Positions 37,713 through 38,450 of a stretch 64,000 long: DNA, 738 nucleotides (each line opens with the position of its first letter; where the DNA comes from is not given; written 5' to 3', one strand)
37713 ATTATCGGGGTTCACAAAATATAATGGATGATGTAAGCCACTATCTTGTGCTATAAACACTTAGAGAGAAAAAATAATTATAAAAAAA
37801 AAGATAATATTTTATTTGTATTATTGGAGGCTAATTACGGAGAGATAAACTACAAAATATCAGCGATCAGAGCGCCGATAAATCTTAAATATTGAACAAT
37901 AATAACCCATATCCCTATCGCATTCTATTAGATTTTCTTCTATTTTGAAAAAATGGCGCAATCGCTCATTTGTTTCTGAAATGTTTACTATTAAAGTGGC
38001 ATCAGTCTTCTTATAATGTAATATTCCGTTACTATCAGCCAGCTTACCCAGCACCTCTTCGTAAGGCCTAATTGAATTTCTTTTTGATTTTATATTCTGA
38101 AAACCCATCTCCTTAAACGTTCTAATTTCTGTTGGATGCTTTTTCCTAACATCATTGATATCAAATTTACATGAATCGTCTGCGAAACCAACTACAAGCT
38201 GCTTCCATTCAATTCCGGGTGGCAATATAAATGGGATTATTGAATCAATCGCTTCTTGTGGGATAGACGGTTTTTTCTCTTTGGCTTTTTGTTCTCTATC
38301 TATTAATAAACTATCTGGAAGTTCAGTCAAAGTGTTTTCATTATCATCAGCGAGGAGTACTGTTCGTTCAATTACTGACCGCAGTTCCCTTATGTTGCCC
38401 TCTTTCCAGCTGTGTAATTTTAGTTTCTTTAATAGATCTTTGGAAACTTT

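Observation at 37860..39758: CARF-like sensor fused to a catalytically degenerate sigma54-type AAA+ core without a DNA-binding domain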

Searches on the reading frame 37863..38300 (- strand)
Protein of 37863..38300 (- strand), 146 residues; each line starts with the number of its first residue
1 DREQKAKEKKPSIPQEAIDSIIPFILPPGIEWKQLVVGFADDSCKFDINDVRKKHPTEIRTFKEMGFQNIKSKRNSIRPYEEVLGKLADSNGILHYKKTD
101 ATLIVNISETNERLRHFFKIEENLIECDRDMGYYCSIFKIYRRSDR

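Call 37: search_solved_structures(query=window:37863-38300:-, max_evalue=10)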
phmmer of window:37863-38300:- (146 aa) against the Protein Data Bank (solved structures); distinct sequences matched with E-value up to 10: 14.
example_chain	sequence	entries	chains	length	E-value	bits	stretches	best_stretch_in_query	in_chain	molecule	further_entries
4nlm_A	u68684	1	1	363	0.035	17.3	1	49-129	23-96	Lmo1340 protein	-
3o2q_A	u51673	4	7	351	0.039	17.1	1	8-50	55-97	Symplekin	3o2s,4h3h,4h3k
3o2t_A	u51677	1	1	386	0.039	17.1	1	8-50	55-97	Symplekin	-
3odr_A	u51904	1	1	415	0.045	16.9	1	8-50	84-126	Symplekin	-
3ods_A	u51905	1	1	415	0.047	16.9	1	8-50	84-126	Symplekin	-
6v4x_J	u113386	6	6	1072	0.16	15.2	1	8-50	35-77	Symplekin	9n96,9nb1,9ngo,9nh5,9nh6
5agj_A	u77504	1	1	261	0.28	14.3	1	57-87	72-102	POTENTIAL CYTOSOLIC LEUCYL TRNA SYNTHETASE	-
2wfe_A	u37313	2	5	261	0.3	14.3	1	57-87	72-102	CYTOSOLIC LEUCYL-TRNA SYNTHETASE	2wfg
5us5_A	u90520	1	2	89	0.63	13.2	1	37-113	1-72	UPF0297 protein EF_1202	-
1na5_A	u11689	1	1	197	1.1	12.4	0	61-95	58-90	Integrin alpha-M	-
5agi_A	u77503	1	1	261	1.1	12.4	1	57-87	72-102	POTENTIAL CYTOSOLIC LEUCYL TRNA SYNTHETASE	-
1mf7_A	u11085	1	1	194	1.3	12.2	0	61-95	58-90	INTEGRIN ALPHA M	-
1bhq_1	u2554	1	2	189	1.4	12.1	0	61-95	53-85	CD11B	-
8voh_A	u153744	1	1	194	1.4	12.1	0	61-95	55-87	Integrin alpha-M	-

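Call 42: search_protein_representatives(protein=window:37863-38246:-)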
Query: 128 residues. Proteins with E-value up to 0.001 (for the whole library): 13; up to 1e-10: 8; up to 1e-30: 3. The best 13 are listed.
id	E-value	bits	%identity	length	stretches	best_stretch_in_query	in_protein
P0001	1.4e-80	283.9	100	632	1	1-128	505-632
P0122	5.4e-62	223.8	81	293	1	1-127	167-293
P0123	8.3e-55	200.5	73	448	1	1-127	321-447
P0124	2.3e-27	111.8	46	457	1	1-125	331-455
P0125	1.2e-21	93.3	46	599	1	1-124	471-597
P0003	2.9e-20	88.9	42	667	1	1-126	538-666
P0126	2.3e-17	79.5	44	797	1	3-125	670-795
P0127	3.2e-11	59.7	39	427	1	6-122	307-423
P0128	1.8e-05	41.0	36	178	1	3-125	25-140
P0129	2.4e-05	40.6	40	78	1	47-123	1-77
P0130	2.5e-04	37.3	34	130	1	4-122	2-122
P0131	4.9e-04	36.4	33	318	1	4-122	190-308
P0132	8.5e-04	35.6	28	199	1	3-124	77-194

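Call 43: search_protein_families(library=pfam, proteins=[P0122, P0123, P0124, P0125, P0126, P0127, P0128, P0130, P0131, P0132], max_evalue=0.001)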
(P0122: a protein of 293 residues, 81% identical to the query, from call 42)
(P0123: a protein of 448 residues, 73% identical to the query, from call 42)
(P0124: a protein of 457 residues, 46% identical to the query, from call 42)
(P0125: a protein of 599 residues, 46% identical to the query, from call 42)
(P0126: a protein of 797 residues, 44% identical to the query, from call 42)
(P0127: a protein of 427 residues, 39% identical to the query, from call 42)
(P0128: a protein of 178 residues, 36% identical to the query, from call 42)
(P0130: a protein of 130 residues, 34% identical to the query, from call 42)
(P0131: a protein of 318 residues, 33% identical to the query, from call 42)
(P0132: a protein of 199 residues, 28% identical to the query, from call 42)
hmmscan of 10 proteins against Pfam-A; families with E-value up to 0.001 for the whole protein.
P0122 (293 aa): 0 families

P0123 (448 aa): 4 families
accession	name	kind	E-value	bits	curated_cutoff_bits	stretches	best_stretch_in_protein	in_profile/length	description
PF00158.32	Sigma54_activat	-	1.4e-14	54.5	20.2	1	51-189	24-164/168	Sigma-54 interaction domain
PF25601.1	AAA_lid_14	-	3.6e-10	40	27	1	210-256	10-57/87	AAA+ ATPase lid domain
PF07728.20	AAA_5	-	2.6e-06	27.9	22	1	53-176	3-127/139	AAA domain (dynein-related subfamily)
PF07724.20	AAA_2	-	0.00026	21.5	27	1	50-165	4-122/166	AAA domain (Cdc48 subfamily)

P0124 (457 aa): 0 families

P0125 (599 aa): 2 families
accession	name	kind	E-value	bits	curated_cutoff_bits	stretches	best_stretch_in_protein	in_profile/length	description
PF00158.32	Sigma54_activat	-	5.2e-05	23.4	20.2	1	119-243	19-144/168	Sigma-54 interaction domain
PF14532.12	Sigma54_activ_2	-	0.00033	21.3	25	0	119-219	18-95/138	Sigma-54 interaction domain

P0126 (797 aa): 0 families

P0127 (427 aa): 0 families

P0128 (178 aa): 0 families

P0130 (130 aa): 0 families

P0131 (318 aa): 0 families

P0132 (199 aa): 0 families

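Call 47: find_homologous_proteins(query=A2, max_evalue=0.001)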
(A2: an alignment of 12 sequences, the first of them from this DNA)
Query A2 (12 sequences) (128 aa, profile of the alignment): 21 proteins with E <= 0.001 among 617 candidates.
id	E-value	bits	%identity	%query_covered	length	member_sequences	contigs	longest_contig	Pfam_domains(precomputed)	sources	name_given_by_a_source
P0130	8.4e-37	144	32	98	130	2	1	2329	-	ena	-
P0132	4.2e-36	142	26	98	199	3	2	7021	-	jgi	jgi:hypothetical protein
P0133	7.4e-30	121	29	94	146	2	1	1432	-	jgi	-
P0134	6.1e-27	112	27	95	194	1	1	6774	-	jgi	-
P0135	1.5e-26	111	25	91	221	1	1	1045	-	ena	-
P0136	1.6e-25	107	25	94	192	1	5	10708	-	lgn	-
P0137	4.4e-25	106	30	95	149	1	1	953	-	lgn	-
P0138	4.8e-25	106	27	94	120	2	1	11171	-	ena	-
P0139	1.0e-23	102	23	96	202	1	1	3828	-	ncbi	ncbi:hypothetical protein ACFL2A_06580 [Thermodesulfobacteriota bacterium]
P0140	2.5e-21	94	25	79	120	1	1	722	-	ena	-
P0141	5.3e-21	93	23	84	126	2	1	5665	-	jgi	-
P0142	3.8e-19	87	23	92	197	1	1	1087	-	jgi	jgi:hypothetical protein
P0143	9.9e-19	85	23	91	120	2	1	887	-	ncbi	-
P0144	2.4e-18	84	22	94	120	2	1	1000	-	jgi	jgi:hypothetical protein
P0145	7.8e-18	83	22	95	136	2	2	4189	-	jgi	jgi:hypothetical protein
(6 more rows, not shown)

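Call 50: find_encoding_contigs(protein=P0138, flank=6000, max_places=2)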
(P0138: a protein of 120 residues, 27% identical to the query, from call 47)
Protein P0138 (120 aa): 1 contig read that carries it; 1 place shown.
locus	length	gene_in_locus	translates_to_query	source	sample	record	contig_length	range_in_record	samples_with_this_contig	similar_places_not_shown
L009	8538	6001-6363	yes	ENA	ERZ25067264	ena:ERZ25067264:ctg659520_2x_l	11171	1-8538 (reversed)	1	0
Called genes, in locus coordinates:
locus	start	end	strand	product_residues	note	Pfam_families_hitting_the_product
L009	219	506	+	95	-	-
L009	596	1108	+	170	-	PF11149:DUF2924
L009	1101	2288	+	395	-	PF00239:Resolvase, PF07508:Recombinase, PF13408:Zn_ribbon_recom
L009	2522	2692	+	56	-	-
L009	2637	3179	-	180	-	-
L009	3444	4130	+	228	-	PF13545:HTH_Crp_2 (weak), PF01726:LexA_DNA_bind, PF12802:MarR_2 (weak), PF00392:GntR (faint), PF01047:MarR (weak), PF13412:HTH_24 (weak), PF00717:Peptidase_S24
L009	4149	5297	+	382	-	-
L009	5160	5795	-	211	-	-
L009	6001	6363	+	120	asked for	-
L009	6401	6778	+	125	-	-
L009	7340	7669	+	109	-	-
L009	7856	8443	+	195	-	-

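Call 51: find_encoding_contigs(protein=P0136, flank=6000, max_places=2)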
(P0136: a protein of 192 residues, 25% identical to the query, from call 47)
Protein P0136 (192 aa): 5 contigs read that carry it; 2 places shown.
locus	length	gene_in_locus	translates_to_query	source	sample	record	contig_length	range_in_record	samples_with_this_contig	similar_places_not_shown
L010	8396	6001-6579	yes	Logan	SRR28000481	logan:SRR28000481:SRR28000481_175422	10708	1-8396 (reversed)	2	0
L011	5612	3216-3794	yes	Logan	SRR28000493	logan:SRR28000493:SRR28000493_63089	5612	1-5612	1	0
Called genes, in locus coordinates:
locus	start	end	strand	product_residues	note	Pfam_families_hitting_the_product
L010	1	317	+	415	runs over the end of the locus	-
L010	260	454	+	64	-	PF14559:TPR_19 (faint), PF13431:TPR_17 (faint), PF00515:TPR_1, PF07719:TPR_2 (weak), PF13181:TPR_8 (faint), PF13432:TPR_16 (weak), PF13414:TPR_11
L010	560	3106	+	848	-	PF02837:Glyco_hydro_2_N, PF22666:Glyco_hydro_2_N2 (weak), PF00703:Glyco_hydro_2, PF02836:Glyco_hydro_2_C, PF16355:DUF4982, PF18565:Glyco_hydro2_C5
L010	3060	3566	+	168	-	PF13431:TPR_17 (faint), PF00515:TPR_1 (faint), PF07719:TPR_2 (faint), PF13428:TPR_14 (faint), PF24575:TPR_Slam (faint), PF13181:TPR_8 (faint), PF13432:TPR_16 (weak), PF13414:TPR_11 (weak), +1 more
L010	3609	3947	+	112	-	PF13428:TPR_14 (faint), PF13432:TPR_16 (faint), PF23914:TPR_CcmH_CycH (weak), PF14559:TPR_19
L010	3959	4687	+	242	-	-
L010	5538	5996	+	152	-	-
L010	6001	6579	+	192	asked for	-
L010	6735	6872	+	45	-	-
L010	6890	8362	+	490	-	PF00589:Phage_integrase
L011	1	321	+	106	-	?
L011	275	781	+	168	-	PF13431:TPR_17 (faint), PF00515:TPR_1 (faint), PF07719:TPR_2 (faint), PF13428:TPR_14 (faint), PF24575:TPR_Slam (faint), PF13181:TPR_8 (faint), PF13432:TPR_16 (weak), PF13414:TPR_11 (weak), +1 more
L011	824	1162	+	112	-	PF13428:TPR_14 (faint), PF13432:TPR_16 (faint), PF23914:TPR_CcmH_CycH (weak), PF14559:TPR_19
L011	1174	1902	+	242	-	-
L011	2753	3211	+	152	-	-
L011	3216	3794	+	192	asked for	-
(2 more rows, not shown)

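Call 52: predict_structure(alignment_id=A3)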
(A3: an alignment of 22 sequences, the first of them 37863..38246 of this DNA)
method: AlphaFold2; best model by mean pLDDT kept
length: 128 residues; sequences in the alignment: 22
mean_pLDDT: 85.0   pTM: 0.77
mean pLDDT of the five models: 85.0, 81.5, 80.9, 80.7, 78.9
residues with pLDDT >= 90: 58; 70-90: 56; 50-70: 13; < 50: 1
segments of 3 or more residues with pLDDT < 50: none
pLDDT, mean of each block of 10 residues (from residue 1): 84 91 84 79 86 64 88 87 87 92 93 92 77
secondary structure, 60 per line:
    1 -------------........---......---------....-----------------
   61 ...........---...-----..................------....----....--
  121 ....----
elements in order: E17-21 E25-30 E40-43 H61-71 E75-77 H83-100 E107-110 E115-118 E121-124

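Call 54: search_protein_families(library=phrogs, proteins=[window:37863-38246:-], max_evalue=0.01)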
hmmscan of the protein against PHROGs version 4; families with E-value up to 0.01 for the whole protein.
window:37863-38246:- (128 aa): 0 families

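Call 115: search_dna_similar(query=window:37863-38246:-, collection=phages, mode=protein, max_evalue=0.01)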
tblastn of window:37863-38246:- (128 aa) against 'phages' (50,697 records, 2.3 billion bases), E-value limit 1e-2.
No match.

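Call 116: search_dna_similar(query=window:37863-38246:-, collection=plasmids, mode=protein, max_evalue=0.01)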
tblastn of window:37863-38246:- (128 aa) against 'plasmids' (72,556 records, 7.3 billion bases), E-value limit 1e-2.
No match.

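Call 118: fold_search(model_id=the predicted structure, library=pdb)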
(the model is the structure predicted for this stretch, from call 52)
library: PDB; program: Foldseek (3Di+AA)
matches with E <= 10: 411; with E <= 0.001: 0
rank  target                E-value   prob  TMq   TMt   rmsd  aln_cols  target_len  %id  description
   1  5tnu_A                2.2e-01  0.07  0.17  0.08  14.3       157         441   10  S. tokodaii XPB II crystal structure at 3.0 Angstrom resolution (released 2017-11-01)
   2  6ric_I                4.2e-01  0.12  0.23  0.09  14.3        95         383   15  Structure of the core Vaccinia Virus DNA-dependent RNA polymerase complex (released 2019-12-18)
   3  8fmw_AQ               5.1e-01  0.09  0.25  0.26  10.3       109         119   16  The structure of a hibernating ribosome in the Lyme disease pathogen (released 2023-11-08)
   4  6xyw_Bj               5.5e-01  0.08  0.25  0.25  10.5       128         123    8  Structure of the plant mitochondrial ribosome (released 2020-04-15)
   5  9cfc_I                6.7e-01  0.14  0.24  0.15   9.3        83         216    6  Cryo-EM structure of human kidney V-ATPase state 2 (released 2025-08-06)
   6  3bf3_C                7.1e-01  0.10  0.24  0.14  11.8       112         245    9  Type III pantothenate kinase from Thermotoga maritima complexed with product phosphopantothenate (released 2008-06-24)
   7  4ep5                  7.1e-01  0.03  0.14  0.12  14.4       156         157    9  Thermus thermophilus RuvC structure (released 2012-11-14)
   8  9im1_F                7.6e-01  0.06  0.17  0.06  13.9       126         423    6  The Cryo-EM structure of MPXV E5 in complex with ssDNA in intermediate state 1 (released 2025-06-18)
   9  8ow7_A                8.6e-01  0.14  0.31  0.17  11.7       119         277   13  Crystal structure of Tannerella forsythia sugar kinase K1058 in complex with N-acetylmuramic acid (MurNAc) (released 2023-08-02)
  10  3bjo                  9.2e-01  0.35  0.29  0.34   6.4        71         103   15  Crystal structure of the C-terminal domain of a possible ATP-binding protein from Methanocaldococcus jannaschii DSM 2661 (released 2007-12-18)
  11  3djc_E                9.8e-01  0.08  0.23  0.14   9.6       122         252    7  CRYSTAL STRUCTURE OF PANTOTHENATE KINASE FROM LEGIONELLA PNEUMOPHILA (released 2008-07-15)
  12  4ep4_A                9.8e-01  0.02  0.15  0.12  15.0       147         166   10  Thermus thermophilus RuvC structure (released 2012-11-14)
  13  2c4r_L                1.2e+00  0.08  0.20  0.08   7.3        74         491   15  Catalytic domain of E. coli RNase E (released 2005-10-25)
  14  2c0b_L                1.2e+00  0.08  0.22  0.09   7.1        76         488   17  Catalytic domain of E. coli RNase E in complex with 13-mer RNA (released 2005-10-14)
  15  9gba_D                1.3e+00  0.11  0.30  0.17  12.9       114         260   13  3-methylbenzoyl-CoA reductase from Thauera chlorobenzoica (MbdONPQ) + AMPPNP (released 2026-02-18)
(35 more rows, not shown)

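Call 119: search_solved_structures(query=A3, max_evalue=10, show_alignments=3)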
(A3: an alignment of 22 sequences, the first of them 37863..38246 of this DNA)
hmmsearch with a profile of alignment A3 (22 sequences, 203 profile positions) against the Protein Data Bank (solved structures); distinct sequences matched with E-value up to 10: 0.
